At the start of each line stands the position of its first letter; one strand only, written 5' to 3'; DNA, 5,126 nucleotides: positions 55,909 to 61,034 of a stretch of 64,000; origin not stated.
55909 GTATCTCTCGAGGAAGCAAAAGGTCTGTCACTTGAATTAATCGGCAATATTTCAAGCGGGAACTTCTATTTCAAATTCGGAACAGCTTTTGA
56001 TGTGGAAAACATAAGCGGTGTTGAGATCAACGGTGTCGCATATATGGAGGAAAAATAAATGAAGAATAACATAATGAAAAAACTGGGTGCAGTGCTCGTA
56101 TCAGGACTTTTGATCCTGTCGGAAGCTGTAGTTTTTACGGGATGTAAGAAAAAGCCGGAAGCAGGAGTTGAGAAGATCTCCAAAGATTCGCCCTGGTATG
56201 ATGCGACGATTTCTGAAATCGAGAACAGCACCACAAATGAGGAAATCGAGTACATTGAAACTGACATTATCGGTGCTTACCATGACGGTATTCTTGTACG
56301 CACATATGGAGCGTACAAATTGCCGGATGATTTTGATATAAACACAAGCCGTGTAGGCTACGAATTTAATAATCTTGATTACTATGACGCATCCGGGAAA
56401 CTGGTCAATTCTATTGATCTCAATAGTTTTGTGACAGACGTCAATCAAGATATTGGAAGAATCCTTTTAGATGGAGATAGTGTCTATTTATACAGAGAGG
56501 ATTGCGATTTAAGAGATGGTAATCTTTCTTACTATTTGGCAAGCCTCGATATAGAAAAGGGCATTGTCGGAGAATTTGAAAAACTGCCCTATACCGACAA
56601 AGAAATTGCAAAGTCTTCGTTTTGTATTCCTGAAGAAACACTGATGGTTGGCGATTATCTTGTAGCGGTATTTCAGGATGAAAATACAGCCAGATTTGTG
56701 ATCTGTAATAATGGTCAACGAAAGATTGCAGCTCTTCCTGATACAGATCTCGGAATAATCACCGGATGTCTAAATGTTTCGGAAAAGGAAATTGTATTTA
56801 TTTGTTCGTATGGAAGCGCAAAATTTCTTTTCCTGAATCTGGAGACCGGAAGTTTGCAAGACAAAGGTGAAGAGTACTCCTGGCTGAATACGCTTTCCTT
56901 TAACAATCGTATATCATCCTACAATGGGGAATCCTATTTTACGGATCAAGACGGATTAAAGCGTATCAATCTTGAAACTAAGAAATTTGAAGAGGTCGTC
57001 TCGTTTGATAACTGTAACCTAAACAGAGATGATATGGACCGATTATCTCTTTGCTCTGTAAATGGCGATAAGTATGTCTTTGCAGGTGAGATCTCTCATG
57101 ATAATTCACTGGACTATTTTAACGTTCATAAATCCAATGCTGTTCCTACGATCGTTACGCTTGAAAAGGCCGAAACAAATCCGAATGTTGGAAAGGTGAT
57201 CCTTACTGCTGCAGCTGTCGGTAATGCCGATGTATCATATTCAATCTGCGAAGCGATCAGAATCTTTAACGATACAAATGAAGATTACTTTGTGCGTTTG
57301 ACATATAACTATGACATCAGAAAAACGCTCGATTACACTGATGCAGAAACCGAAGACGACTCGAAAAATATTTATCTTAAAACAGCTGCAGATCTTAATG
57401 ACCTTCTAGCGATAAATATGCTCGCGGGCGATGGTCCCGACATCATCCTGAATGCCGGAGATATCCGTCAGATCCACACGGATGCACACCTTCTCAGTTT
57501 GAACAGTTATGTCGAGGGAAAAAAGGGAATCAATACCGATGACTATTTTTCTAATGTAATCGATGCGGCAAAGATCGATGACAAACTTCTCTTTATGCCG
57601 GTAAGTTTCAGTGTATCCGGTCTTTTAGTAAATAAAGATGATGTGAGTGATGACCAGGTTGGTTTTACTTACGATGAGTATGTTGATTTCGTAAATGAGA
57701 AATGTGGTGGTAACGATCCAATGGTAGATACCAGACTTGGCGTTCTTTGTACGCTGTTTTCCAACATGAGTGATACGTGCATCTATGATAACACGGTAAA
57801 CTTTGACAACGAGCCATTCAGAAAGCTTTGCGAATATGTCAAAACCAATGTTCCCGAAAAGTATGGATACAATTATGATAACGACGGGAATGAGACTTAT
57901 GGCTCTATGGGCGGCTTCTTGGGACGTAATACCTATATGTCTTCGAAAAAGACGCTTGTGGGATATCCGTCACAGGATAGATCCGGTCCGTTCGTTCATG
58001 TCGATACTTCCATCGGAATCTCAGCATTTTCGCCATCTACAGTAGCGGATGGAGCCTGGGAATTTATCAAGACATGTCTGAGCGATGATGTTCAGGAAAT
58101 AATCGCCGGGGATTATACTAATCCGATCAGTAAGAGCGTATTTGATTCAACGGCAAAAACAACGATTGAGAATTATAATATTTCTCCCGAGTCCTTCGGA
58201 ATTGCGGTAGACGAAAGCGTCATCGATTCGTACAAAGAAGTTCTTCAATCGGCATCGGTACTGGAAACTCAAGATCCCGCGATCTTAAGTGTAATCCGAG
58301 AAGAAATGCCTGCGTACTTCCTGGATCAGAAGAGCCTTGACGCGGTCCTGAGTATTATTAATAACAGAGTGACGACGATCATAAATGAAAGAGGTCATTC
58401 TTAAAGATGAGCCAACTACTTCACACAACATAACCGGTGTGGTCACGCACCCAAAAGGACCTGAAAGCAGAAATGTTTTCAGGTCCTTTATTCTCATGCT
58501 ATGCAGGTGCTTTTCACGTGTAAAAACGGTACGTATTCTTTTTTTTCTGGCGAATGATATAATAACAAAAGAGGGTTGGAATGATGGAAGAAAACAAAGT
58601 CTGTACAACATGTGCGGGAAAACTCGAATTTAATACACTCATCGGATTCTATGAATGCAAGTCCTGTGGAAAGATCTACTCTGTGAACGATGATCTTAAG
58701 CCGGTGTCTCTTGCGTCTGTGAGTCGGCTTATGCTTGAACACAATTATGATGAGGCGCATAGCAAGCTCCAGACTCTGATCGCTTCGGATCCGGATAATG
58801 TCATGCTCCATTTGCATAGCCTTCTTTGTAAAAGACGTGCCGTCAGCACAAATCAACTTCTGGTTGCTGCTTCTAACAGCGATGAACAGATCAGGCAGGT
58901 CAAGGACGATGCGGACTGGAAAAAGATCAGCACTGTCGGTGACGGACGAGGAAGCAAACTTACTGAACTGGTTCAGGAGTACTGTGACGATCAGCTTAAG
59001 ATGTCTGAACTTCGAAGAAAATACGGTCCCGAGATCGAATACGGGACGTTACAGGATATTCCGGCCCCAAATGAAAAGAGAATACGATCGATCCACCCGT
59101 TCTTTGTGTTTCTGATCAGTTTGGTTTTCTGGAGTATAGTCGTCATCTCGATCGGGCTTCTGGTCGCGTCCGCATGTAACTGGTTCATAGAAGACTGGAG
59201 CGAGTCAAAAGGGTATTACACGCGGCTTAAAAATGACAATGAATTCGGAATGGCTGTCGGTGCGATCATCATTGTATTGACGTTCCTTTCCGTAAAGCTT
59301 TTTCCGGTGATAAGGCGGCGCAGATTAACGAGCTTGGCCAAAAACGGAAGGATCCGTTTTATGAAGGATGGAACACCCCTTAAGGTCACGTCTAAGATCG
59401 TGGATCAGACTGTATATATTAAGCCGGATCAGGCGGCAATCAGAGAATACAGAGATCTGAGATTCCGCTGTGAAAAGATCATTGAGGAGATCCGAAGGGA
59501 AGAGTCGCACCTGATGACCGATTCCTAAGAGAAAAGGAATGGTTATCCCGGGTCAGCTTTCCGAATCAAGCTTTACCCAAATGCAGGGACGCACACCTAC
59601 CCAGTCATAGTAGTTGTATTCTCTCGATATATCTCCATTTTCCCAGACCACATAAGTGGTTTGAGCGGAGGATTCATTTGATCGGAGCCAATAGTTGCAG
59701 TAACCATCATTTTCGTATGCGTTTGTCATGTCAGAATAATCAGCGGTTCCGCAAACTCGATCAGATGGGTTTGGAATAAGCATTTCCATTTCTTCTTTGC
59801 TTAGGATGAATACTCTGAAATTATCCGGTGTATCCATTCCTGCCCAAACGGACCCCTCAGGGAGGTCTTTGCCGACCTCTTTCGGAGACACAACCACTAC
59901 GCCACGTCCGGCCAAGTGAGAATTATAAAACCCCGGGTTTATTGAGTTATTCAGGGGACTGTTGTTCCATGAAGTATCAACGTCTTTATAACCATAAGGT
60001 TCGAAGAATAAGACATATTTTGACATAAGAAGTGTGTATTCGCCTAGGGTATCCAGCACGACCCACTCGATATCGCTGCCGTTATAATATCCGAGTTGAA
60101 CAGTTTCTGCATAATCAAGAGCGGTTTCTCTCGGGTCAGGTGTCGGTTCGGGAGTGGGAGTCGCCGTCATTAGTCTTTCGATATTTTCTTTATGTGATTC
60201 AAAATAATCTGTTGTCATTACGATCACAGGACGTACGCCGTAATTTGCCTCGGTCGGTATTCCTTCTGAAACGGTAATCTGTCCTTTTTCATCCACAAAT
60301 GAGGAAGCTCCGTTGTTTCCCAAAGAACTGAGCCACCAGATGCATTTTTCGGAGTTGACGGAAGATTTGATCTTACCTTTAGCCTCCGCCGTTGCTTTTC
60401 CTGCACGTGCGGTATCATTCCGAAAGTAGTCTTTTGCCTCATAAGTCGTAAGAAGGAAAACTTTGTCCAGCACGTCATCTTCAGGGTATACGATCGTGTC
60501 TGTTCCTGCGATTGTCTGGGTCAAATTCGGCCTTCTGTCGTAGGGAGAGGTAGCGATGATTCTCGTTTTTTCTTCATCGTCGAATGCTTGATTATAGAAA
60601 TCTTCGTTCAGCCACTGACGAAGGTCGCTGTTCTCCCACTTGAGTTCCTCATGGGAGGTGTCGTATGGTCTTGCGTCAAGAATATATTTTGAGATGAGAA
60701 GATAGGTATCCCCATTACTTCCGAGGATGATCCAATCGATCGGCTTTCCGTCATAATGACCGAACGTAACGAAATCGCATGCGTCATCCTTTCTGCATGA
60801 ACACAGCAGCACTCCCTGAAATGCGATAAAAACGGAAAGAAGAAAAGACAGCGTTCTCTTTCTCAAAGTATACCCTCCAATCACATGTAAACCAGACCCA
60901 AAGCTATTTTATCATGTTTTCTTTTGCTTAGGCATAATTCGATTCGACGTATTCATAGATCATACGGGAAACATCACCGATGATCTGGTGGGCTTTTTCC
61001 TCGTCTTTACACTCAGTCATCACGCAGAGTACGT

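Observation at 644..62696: Hyper-abundant oriented word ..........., enriched at cistron boundaries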

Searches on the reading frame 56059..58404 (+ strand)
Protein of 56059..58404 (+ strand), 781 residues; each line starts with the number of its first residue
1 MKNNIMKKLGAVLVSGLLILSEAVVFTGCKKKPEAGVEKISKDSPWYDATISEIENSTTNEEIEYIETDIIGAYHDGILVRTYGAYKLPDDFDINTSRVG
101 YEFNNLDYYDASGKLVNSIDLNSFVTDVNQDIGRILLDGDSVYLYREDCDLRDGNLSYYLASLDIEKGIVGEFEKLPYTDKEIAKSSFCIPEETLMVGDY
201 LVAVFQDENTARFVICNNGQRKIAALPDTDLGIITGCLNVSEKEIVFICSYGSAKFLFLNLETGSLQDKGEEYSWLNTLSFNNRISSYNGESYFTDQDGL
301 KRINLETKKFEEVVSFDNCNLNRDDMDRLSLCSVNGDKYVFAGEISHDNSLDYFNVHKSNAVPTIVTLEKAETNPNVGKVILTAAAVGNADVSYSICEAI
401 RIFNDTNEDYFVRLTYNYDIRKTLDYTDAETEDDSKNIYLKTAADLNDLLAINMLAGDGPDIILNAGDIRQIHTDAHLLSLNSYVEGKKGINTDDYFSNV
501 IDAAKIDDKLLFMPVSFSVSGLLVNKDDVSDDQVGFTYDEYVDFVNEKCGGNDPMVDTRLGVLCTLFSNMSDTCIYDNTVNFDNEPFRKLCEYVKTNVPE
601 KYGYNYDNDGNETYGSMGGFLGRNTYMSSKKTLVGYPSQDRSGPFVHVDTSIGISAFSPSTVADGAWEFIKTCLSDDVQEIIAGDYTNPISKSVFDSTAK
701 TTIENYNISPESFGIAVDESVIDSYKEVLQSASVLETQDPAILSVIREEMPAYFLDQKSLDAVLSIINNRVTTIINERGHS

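Call 22: search_protein_families(library=pfam, proteins=[window:56059-58404:+], max_evalue=0.00001)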
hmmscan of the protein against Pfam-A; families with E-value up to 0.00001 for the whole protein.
window:56059-58404:+ (781 aa): 1 family
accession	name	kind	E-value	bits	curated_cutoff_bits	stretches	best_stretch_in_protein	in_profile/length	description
PF13416.11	SBP_bac_8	-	2.5e-09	37.8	27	1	456-697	34-268/279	Bacterial extracellular solute-binding protein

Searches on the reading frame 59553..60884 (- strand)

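Call 22: search_protein_families(library=pfam, proteins=[window:59553-60884:-], max_evalue=0.00001)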
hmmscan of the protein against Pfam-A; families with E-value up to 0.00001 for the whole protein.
window:59553-60884:- (443 aa): 1 family
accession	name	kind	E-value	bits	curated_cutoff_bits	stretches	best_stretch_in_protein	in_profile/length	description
PF19789.6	DUF6273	-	9.8e-34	117.1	23.5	2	59-222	2-169/172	Domain of unknown function (DUF6273)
